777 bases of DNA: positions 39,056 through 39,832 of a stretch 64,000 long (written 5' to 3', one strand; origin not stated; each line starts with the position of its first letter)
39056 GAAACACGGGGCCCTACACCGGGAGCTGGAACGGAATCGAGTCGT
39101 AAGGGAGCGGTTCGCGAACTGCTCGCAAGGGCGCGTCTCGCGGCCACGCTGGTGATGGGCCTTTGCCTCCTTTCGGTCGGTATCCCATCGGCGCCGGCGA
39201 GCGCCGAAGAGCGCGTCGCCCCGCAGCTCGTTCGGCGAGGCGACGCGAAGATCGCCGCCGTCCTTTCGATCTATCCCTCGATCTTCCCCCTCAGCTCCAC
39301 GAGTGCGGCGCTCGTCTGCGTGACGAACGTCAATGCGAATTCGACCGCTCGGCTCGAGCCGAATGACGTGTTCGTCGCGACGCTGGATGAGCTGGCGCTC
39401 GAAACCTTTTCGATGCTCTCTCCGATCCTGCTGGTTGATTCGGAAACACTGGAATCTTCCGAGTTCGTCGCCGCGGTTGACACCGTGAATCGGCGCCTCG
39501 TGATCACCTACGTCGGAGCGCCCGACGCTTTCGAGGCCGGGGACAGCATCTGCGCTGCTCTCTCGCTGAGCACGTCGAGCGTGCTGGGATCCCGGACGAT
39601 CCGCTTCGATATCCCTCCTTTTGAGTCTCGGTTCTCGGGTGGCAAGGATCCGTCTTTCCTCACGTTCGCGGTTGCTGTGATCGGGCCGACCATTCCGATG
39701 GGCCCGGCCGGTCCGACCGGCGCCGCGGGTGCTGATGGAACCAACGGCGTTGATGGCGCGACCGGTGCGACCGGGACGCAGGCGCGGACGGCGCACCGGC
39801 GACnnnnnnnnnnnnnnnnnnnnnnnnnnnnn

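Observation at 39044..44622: Giant secreted collagen-like (Gly-X-Y)~518 gene of ~1,860 codons with an unusual, purely acidic, Pro-poor composition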

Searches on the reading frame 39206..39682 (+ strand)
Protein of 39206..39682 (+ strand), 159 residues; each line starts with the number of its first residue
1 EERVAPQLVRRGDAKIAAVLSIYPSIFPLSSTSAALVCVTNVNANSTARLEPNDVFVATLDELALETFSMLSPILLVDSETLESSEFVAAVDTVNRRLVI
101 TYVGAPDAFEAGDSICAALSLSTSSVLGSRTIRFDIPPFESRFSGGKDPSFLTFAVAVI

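Call 57: search_protein_representatives(protein=window:39206-39682:+)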
Query: 159 residues. Proteins with E-value up to 0.001 (for the whole library): 129; up to 1e-10: 30; up to 1e-30: 3. The best 129 are listed.
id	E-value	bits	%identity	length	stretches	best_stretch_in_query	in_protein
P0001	8.9e-92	320.6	100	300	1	1-159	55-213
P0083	4.5e-64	230.9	71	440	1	1-157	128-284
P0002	5.8e-62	224.0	67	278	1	1-157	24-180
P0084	6.3e-25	104.0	48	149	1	16-134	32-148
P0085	9.1e-19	84.1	33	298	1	11-140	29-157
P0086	2.0e-17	79.7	37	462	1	15-155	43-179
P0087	4.3e-17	78.7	35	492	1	12-146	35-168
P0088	4.2e-15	72.2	30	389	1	13-142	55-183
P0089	1.9e-14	70.1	34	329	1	11-156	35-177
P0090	2.8e-14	69.6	31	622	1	14-155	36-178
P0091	4.5e-14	68.9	36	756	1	12-134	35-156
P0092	4.6e-14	68.8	33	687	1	20-147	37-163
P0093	1.9e-13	66.9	35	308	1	15-141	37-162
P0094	2.9e-13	66.2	32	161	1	10-145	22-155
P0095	3.9e-13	65.8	36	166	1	16-137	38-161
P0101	1.2e-11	61.0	29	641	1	13-156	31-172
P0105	1.4e-11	60.8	33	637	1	11-154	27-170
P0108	6.4e-11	58.7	36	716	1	14-130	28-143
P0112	1.6e-10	57.4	32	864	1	14-153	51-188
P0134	6.5e-09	52.1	36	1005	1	11-143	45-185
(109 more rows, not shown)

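Call 59: search_protein_families(library=pfam, max_evalue=0.001, proteins=[P0085, P0087, P0090, P0091, P0092, P0101, P0105, P0108, P0112, P0134])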
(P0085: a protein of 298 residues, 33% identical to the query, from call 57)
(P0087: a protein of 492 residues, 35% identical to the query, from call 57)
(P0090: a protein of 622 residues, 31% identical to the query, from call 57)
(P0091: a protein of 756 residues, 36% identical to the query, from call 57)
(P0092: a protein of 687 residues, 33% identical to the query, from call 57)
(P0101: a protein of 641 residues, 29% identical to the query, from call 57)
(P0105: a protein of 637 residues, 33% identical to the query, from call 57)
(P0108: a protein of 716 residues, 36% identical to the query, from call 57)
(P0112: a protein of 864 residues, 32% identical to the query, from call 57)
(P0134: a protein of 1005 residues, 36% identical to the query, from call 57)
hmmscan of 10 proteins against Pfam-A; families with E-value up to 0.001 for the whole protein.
P0085 (298 aa): 1 family
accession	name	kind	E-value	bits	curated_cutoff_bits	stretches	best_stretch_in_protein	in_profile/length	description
PF01391.23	Collagen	-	2.2e-06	27.8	27.2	1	181-214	10-43/60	Collagen triple helix repeat (20 copies)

P0087 (492 aa): 1 family
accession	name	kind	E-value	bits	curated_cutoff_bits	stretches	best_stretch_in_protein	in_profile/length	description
PF01391.23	Collagen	-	2.5e-19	69.2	27.2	3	183-234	7-58/60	Collagen triple helix repeat (20 copies)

P0090 (622 aa): 1 family
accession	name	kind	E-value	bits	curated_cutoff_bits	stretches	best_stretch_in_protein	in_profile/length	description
PF13884.11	Peptidase_S74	-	2.3e-08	34.7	22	1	509-560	1-57/58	Chaperone of endosialidase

P0091 (756 aa): 2 families
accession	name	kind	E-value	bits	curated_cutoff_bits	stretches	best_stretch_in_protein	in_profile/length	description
PF13884.11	Peptidase_S74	-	2.2e-07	31.5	22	1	626-677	1-57/58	Chaperone of endosialidase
PF01391.23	Collagen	-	3.6e-07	30.3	27.2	1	186-231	4-49/60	Collagen triple helix repeat (20 copies)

P0092 (687 aa): 0 families

P0101 (641 aa): 2 families
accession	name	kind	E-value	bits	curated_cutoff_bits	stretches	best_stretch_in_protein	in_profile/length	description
PF13884.11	Peptidase_S74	-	1.4e-09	38.5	22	1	511-559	1-54/58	Chaperone of endosialidase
PF01391.23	Collagen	-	2e-06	27.9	27.2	1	178-224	4-50/60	Collagen triple helix repeat (20 copies)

P0105 (637 aa): 0 families

P0108 (716 aa): 2 families
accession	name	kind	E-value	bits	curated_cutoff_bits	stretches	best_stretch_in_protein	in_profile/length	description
PF01391.23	Collagen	-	9.8e-16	57.7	27.2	2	178-233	4-59/60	Collagen triple helix repeat (20 copies)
PF03961.19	FapA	-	0.00022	21.4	31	0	568-707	66-212/272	Flagellar Assembly Protein A beta solenoid domain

P0112 (864 aa): 1 family
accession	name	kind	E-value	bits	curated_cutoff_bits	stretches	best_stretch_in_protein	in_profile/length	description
PF01391.23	Collagen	-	2.2e-16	59.8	27.2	3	239-294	4-59/60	Collagen triple helix repeat (20 copies)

P0134 (1005 aa): 1 family
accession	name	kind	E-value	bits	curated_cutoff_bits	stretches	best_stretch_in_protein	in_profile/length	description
PF16640.11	Big_3_5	-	2.3e-23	83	35.5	2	902-1003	3-87/88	Bacterial Ig-like domain (group 3)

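Call 76: search_solved_structures(query=A5, max_evalue=10)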
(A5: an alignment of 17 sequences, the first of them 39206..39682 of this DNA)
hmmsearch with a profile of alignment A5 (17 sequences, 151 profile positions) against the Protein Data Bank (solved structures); distinct sequences matched with E-value up to 10: 0.

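Call 77: search_protein_families(library=phrogs, max_evalue=0.01, proteins=[window:39206-39682:+, P0085, P0090])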
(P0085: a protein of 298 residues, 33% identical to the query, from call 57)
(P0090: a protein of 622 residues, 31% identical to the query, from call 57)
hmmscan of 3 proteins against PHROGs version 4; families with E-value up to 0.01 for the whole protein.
window:39206-39682:+ (159 aa): 0 families

P0085 (298 aa): 34 families (the best 25 are shown)
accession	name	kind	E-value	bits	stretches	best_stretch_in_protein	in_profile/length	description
phrog_10972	-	tail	1.4e-10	42.1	1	179-216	161-198/343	tail fiber protein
phrog_819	-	tail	1.1e-09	38.1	1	180-216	638-674/1024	tail protein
phrog_5073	-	tail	3.9e-09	37.1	1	180-217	260-297/519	tail fiber protein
phrog_13892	-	tail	4.4e-08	33.6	1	181-285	48-153/676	minor tail protein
phrog_3904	-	tail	5.9e-08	32.5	1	180-234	674-737/1086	tail fiber protein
phrog_1125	-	tail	8.8e-08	32.8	1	180-216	177-213/412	tail fiber protein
phrog_6320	-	tail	1.8e-07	31.3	1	180-215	85-120/745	tail fiber protein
phrog_366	-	tail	2.2e-07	31.7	1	180-216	344-380/474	tail fiber protein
phrog_3890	-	tail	1.3e-06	26.1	1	177-213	2305-2341/3453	straight fibre tail protein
phrog_18350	-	tail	5.9e-06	27.1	1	179-217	161-199/253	tail fiber protein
phrog_33406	-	tail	6.3e-06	25.8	1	181-216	197-232/651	tail fiber protein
phrog_38806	-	unknown function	6.4e-06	26.7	1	168-214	55-97/285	-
phrog_4440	-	tail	6.7e-06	26.5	1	179-216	239-276/410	tail fiber protein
phrog_8745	-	tail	8.4e-06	24.3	1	180-215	1415-1450/1803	tail fiber protein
phrog_26654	-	unknown function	1e-05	26.1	1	179-285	116-220/360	-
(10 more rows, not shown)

P0090 (622 aa): 15 families
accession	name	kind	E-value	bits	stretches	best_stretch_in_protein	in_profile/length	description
phrog_18186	-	tail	3.1e-11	43.6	1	502-604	480-580/582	baseplate wedge subunit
phrog_4636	-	tail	4.4e-10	39.6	1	292-437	493-626/763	tail spike protein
phrog_23837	-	head and packaging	7.8e-10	39.2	2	243-412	126-285/507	virion structural protein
phrog_5481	-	tail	7.5e-09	35.6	1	499-613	906-1035/1043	tail fiber protein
phrog_5668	-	tail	2.5e-08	33.1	1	512-599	1469-1559/1567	tail fiber protein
phrog_8215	-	tail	6.8e-07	29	1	290-596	695-994/1000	baseplate wedge initiator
phrog_6002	-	head and packaging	2.4e-06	26.4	1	320-426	701-807/1183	virion structural protein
phrog_1330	-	tail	3.7e-06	26.1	1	316-609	1105-1358/1361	tail protein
phrog_28992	-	unknown function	5.3e-06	26.8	1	511-603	251-341/343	-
phrog_14572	-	tail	0.00011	22.4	1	542-612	406-477/484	tail fiber protein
phrog_21621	-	unknown function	0.00012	23.4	1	182-220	32-72/103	-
phrog_38806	-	unknown function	0.00046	20.6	1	183-209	110-136/285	-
phrog_10972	-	tail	0.001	19.6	1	185-209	169-193/343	tail fiber protein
phrog_5413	-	tail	0.0053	17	1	536-612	254-330/334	minor tail protein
phrog_9708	-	unknown function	0.0097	16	0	509-535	186-212/318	-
